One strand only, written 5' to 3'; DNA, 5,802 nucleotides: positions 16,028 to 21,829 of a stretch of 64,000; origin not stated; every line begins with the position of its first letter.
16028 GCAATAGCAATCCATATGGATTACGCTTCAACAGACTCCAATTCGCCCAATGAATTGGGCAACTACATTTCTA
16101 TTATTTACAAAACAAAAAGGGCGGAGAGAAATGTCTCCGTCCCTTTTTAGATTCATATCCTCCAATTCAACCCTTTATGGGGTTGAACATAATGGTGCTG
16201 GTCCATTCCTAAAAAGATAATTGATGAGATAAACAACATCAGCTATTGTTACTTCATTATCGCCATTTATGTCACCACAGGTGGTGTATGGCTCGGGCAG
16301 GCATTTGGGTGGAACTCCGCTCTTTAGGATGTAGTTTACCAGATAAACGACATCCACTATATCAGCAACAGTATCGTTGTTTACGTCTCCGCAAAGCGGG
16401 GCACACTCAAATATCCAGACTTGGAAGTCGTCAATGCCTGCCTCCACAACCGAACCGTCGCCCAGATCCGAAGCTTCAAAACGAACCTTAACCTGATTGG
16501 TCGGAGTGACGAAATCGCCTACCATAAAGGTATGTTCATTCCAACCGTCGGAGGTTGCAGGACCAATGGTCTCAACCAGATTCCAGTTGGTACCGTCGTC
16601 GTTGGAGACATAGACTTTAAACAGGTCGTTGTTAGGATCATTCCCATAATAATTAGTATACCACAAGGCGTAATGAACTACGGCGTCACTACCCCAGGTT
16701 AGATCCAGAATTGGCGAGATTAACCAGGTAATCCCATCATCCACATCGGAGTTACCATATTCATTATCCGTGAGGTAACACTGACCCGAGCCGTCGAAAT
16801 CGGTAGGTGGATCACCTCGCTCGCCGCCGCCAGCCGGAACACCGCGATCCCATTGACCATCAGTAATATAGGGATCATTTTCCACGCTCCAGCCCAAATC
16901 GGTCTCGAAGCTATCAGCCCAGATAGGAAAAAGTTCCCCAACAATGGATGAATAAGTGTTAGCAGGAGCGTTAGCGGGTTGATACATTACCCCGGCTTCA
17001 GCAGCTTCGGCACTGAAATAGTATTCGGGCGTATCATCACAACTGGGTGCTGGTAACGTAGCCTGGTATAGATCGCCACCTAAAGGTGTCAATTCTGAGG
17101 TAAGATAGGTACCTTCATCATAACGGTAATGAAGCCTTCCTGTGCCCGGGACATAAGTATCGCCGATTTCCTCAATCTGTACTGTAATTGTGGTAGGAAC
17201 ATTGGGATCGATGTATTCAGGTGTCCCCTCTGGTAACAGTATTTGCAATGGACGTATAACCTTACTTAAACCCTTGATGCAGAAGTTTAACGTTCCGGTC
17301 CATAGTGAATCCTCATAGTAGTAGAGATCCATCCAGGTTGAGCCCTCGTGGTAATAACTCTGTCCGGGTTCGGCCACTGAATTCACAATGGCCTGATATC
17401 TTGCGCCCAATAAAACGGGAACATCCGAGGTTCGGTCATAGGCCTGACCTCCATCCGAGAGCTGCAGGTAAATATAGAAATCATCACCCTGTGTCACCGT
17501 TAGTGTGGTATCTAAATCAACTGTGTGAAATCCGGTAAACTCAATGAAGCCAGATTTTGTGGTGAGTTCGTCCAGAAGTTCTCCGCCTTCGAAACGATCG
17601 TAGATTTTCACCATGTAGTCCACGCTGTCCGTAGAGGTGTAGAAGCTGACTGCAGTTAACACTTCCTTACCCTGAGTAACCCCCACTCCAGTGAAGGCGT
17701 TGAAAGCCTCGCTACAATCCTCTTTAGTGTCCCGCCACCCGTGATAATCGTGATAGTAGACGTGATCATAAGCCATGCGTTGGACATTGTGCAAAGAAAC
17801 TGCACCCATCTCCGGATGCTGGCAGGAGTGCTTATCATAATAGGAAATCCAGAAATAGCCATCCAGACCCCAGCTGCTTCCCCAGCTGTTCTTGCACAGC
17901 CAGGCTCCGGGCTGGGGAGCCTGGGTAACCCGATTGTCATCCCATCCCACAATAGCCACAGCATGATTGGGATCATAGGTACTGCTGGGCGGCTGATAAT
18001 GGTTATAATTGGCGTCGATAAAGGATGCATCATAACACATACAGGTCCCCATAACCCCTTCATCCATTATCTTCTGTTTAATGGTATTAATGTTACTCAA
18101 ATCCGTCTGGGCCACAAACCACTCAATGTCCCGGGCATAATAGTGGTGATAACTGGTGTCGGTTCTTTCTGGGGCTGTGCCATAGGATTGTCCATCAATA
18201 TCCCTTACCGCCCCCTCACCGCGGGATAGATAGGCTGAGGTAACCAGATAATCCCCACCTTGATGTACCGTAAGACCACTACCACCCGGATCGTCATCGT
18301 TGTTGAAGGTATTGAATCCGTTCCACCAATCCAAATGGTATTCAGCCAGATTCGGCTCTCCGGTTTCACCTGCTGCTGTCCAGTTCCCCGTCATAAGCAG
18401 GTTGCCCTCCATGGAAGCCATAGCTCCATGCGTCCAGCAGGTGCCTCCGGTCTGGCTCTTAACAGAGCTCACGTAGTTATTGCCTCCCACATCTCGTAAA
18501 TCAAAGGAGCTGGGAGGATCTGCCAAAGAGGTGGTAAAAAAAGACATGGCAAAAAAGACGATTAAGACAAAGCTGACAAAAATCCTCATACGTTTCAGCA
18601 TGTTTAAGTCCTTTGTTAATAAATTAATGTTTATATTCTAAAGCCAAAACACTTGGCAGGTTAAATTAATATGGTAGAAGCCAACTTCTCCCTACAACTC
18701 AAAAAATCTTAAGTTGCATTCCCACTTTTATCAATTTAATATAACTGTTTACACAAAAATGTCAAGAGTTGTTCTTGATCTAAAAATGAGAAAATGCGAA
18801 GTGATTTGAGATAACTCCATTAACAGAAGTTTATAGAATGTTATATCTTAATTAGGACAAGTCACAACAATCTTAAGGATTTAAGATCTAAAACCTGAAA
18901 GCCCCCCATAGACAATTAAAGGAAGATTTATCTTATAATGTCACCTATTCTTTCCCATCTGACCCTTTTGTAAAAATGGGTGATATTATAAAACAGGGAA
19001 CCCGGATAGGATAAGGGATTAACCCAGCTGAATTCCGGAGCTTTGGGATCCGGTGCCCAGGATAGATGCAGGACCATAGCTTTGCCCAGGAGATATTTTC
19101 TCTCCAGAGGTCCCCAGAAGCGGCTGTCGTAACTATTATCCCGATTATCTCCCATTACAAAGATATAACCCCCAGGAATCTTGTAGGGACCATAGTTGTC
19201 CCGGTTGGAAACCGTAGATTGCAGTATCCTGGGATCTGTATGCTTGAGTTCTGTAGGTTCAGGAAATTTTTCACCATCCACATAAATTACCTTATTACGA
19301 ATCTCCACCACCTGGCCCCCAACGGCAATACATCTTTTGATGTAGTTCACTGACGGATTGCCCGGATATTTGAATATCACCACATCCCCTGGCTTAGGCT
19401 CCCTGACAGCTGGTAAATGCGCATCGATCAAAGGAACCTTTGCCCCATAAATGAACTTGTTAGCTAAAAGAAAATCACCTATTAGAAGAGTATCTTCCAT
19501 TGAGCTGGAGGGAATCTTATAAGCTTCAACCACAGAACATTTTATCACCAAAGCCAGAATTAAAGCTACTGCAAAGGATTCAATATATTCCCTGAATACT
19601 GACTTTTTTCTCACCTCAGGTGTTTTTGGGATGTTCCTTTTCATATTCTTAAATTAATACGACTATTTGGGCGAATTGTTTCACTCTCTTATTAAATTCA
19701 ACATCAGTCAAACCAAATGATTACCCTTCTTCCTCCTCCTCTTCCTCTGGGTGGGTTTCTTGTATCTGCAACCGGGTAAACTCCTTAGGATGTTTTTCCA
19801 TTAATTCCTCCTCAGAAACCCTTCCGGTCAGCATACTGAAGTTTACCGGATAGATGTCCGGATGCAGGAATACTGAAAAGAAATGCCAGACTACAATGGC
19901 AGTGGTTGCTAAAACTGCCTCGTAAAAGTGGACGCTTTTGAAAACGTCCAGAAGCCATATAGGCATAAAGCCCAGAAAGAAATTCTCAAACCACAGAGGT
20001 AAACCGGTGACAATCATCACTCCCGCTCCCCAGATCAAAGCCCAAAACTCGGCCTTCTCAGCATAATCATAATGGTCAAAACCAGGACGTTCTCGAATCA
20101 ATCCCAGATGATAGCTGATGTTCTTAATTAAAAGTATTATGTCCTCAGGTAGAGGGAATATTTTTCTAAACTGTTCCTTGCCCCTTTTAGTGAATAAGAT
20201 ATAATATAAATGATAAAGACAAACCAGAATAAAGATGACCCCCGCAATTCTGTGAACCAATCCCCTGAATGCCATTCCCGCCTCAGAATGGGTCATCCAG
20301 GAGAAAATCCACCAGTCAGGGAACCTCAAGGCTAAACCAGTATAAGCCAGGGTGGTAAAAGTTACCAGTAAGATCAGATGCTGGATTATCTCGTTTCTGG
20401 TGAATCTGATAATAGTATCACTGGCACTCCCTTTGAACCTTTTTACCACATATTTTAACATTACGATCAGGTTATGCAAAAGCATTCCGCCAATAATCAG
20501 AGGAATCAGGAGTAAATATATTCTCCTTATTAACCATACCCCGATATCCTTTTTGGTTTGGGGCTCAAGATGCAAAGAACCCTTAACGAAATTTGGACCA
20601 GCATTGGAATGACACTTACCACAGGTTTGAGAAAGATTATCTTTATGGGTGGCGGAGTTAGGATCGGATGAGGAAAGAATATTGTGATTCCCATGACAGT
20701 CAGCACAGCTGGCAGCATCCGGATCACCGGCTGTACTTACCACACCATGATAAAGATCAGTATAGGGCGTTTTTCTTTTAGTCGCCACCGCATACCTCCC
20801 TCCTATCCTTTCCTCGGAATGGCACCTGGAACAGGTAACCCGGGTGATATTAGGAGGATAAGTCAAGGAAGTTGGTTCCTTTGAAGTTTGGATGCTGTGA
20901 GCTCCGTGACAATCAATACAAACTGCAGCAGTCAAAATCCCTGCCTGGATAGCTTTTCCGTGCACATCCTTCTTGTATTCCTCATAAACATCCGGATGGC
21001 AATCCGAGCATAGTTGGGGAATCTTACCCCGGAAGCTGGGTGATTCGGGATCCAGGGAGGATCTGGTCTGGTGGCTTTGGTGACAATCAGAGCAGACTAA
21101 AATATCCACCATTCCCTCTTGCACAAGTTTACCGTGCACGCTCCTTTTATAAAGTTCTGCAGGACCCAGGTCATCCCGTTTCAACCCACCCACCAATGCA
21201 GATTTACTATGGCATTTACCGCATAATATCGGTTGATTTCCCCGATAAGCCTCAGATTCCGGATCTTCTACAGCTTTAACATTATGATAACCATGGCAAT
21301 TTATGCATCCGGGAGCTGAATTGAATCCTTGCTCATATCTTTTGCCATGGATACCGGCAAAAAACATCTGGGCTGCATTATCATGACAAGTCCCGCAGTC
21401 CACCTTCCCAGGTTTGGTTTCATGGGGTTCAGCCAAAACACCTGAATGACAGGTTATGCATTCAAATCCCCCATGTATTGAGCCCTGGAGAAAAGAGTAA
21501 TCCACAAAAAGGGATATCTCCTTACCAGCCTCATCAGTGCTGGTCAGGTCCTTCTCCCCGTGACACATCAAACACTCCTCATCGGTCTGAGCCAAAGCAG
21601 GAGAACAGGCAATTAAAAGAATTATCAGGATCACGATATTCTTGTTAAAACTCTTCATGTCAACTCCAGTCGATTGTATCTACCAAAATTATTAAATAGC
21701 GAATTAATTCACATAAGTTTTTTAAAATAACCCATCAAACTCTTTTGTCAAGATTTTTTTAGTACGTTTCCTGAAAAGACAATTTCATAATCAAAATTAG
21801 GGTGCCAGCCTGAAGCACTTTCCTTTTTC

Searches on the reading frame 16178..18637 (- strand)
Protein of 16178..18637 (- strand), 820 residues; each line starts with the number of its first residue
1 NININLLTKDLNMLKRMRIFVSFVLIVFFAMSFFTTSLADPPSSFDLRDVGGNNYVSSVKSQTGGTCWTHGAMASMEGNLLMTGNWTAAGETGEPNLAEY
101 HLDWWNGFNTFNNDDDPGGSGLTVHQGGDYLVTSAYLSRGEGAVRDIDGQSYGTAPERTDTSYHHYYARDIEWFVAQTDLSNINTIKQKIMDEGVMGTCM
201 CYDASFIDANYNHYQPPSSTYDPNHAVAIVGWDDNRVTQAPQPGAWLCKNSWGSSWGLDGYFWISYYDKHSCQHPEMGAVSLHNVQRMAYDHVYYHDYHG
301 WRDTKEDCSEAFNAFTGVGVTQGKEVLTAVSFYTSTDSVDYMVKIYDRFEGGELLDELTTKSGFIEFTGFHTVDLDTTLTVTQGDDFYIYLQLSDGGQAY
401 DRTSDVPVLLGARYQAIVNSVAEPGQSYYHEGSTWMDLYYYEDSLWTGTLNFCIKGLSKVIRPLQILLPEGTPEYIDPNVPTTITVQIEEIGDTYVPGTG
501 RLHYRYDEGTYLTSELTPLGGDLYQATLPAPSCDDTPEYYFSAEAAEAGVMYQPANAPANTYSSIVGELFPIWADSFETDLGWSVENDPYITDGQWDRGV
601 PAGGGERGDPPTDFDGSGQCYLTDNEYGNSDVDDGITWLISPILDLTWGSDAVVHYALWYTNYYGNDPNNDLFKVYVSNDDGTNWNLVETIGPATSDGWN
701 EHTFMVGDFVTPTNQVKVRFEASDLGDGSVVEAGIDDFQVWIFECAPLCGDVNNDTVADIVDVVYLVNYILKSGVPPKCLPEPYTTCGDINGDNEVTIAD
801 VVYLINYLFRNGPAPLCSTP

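Call 6: search_protein_families(library=pfam, proteins=[window:16178-18637:-], max_evalue=0.01)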
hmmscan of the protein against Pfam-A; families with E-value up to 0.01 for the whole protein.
window:16178-18637:- (820 aa): 5 families
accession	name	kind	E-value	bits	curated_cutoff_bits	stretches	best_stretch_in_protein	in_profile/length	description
PF18560.7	Lectin_like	-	8.5e-25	88.2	27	1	293-457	1-155/156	Lectin like domain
PF00112.29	Peptidase_C1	-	1.6e-16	61.5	20.7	1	42-274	2-212/220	Papain family cysteine protease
PF00404.24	Dockerin_1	-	7e-07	29.8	22.9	2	750-808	2-56/57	Dockerin type I domain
PF14741.12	GH114_assoc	-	0.0013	19.4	22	1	661-729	50-122/126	N-terminal glycosyl-hydrolase-114-associated domain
PF00629.30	MAM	-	0.0059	16.9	26.4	0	593-744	18-156/158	MAM domain, meprin/A5/mu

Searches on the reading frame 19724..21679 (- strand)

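Call 6: search_protein_families(library=pfam, proteins=[window:19724-21679:-], max_evalue=0.01)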
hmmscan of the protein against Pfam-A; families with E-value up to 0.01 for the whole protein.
window:19724-21679:- (652 aa): 7 families
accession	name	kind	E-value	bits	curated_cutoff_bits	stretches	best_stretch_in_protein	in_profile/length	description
PF14522.11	Cytochrome_C7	-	3.2e-17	62.5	24.8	4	223-288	15-67/67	Cytochrome c7 and related cytochrome c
PF14537.11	Cytochrom_c3_2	-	2.2e-12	47.7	25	3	71-158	6-79/79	Cytochrome c3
PF01292.26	Ni_hydr_CYTB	-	1.1e-11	45.3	30.1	1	426-619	2-179/179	Prokaryotic cytochrome b561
PF09699.15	Paired_CXXCH_1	-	3.2e-10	39.9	20.6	1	196-230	9-38/41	Doubled CXXCH motif (Paired_CXXCH_1)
PF02085.21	Cytochrom_CIII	-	2.3e-06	28.3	22.9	1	67-157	26-101/101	Class III cytochrome C family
PF03264.19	Cytochrom_NNT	-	6.1e-06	26.5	24.1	0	222-359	37-166/174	NapC/NirT cytochrome c family, N-terminal region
PF14358.11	DUF4405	-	0.00011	23.1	26.7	1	434-493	3-64/66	Domain of unknown function (DUF4405)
